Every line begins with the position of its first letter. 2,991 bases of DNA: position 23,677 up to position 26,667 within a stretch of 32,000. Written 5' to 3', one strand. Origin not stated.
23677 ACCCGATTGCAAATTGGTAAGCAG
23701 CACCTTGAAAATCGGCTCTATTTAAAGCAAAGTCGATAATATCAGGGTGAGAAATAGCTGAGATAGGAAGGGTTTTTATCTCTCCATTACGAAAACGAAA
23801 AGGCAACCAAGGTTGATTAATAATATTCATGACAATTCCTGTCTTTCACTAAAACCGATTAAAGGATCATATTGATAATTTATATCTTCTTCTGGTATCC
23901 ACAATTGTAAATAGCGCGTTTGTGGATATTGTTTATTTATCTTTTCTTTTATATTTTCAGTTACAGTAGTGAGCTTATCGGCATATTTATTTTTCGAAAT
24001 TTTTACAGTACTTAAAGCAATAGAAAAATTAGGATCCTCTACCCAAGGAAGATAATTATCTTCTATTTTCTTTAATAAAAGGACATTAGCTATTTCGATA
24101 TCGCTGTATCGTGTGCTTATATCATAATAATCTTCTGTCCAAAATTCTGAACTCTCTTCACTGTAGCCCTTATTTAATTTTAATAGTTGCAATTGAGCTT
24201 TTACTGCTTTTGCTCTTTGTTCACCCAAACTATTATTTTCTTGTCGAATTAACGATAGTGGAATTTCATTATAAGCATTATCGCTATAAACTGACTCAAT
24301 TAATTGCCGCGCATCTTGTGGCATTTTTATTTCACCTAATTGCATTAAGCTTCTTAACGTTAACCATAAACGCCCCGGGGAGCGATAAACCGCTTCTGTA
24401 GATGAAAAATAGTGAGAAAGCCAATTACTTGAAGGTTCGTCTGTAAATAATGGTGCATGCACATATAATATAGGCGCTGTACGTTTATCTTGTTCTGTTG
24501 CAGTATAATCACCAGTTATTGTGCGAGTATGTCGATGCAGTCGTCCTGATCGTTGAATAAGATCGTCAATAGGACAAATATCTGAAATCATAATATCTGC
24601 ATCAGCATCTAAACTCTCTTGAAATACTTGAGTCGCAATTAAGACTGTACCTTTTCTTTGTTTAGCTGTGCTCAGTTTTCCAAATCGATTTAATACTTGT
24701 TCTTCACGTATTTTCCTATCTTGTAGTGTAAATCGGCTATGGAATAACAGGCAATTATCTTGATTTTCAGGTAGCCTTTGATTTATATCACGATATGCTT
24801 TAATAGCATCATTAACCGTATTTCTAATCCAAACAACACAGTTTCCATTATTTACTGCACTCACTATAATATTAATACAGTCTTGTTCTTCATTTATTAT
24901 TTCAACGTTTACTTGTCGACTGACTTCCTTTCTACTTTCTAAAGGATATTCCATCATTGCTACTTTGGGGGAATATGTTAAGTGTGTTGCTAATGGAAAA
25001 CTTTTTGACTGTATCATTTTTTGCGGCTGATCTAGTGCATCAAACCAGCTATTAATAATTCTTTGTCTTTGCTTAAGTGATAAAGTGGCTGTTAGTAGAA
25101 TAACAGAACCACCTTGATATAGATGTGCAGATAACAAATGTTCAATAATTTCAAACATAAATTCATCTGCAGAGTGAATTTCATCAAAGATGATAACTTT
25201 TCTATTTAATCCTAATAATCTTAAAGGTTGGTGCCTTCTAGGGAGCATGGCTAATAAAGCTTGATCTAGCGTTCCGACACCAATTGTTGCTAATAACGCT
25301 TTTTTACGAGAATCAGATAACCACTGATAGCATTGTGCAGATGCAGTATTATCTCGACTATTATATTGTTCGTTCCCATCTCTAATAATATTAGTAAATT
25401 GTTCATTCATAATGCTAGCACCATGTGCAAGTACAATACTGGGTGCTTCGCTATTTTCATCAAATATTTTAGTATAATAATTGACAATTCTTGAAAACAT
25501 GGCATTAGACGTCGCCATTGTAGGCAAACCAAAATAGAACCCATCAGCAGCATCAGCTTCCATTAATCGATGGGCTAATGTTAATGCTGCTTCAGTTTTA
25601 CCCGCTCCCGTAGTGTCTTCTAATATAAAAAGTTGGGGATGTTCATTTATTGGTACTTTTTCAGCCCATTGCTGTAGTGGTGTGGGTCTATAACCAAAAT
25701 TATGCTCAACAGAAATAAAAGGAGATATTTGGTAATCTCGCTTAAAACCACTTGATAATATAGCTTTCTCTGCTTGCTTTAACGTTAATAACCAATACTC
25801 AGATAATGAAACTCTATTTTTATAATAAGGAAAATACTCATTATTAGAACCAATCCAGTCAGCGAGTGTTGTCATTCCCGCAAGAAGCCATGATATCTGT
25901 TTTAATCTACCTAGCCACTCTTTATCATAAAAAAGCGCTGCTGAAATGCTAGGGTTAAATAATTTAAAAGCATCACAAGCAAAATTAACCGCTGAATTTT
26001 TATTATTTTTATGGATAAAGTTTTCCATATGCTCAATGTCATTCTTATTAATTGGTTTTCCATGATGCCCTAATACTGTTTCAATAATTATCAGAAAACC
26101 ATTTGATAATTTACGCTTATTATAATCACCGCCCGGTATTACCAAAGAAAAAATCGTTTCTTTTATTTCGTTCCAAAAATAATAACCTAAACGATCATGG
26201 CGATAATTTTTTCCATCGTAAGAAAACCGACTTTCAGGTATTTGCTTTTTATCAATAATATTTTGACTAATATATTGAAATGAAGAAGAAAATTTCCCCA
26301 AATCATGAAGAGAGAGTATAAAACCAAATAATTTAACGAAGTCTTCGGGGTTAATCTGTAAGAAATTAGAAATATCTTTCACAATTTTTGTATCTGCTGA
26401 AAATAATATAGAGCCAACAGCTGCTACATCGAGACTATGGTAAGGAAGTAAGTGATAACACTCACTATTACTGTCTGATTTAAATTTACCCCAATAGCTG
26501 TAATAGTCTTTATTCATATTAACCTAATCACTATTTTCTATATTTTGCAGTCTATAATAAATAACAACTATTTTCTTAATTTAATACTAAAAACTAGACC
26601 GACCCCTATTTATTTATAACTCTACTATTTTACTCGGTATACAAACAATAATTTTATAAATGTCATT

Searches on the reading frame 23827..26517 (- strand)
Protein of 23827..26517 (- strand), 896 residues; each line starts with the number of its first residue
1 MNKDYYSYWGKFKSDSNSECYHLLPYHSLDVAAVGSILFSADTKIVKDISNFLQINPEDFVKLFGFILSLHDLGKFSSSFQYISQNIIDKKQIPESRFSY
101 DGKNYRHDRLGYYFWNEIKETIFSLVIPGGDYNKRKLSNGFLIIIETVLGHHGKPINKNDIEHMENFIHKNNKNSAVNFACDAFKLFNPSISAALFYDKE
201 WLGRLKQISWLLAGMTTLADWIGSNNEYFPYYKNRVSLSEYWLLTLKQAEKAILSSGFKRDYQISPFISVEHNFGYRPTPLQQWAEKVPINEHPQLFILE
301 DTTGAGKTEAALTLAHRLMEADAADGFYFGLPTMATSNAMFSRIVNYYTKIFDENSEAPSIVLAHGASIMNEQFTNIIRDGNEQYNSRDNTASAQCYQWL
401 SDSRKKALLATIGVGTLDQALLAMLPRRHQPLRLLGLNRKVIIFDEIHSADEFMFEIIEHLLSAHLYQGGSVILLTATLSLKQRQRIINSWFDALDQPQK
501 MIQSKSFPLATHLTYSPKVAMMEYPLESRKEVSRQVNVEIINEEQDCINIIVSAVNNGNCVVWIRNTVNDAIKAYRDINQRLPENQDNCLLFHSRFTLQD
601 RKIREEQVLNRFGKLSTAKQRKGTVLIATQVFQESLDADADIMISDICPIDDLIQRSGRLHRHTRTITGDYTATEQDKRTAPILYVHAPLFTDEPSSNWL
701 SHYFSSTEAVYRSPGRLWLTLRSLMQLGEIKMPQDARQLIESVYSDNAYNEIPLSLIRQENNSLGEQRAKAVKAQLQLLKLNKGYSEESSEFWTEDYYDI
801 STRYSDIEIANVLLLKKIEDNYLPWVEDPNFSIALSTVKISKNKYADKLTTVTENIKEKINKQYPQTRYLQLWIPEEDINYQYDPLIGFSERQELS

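Call 10: search_protein_families(library=pfam, proteins=[window:23827-26517:-], max_evalue=0.00001)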
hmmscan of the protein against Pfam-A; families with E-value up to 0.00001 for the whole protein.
window:23827-26517:- (896 aa): 5 families
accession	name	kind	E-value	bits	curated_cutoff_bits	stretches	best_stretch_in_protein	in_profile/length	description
PF18019.7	Cas3_HD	-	6.5e-38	131.3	23.1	1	9-229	1-207/207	Cas3, HD domain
PF22590.2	Cas3-like_C_2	-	2.4e-36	124.7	27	1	558-665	2-106/106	CRISPR-associated nuclease/helicase Cas3, C-terminal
PF04851.21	ResIII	-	2.1e-07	31.4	22.5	1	283-479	14-162/164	Type III restriction enzyme, res subunit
PF00270.35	DEAD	-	9.1e-07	29.2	26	1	297-485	17-165/167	DEAD/DEAH box helicase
PF00271.37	Helicase_C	-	1e-06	29.4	23.5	0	551-663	10-109/110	Helicase conserved C-terminal domain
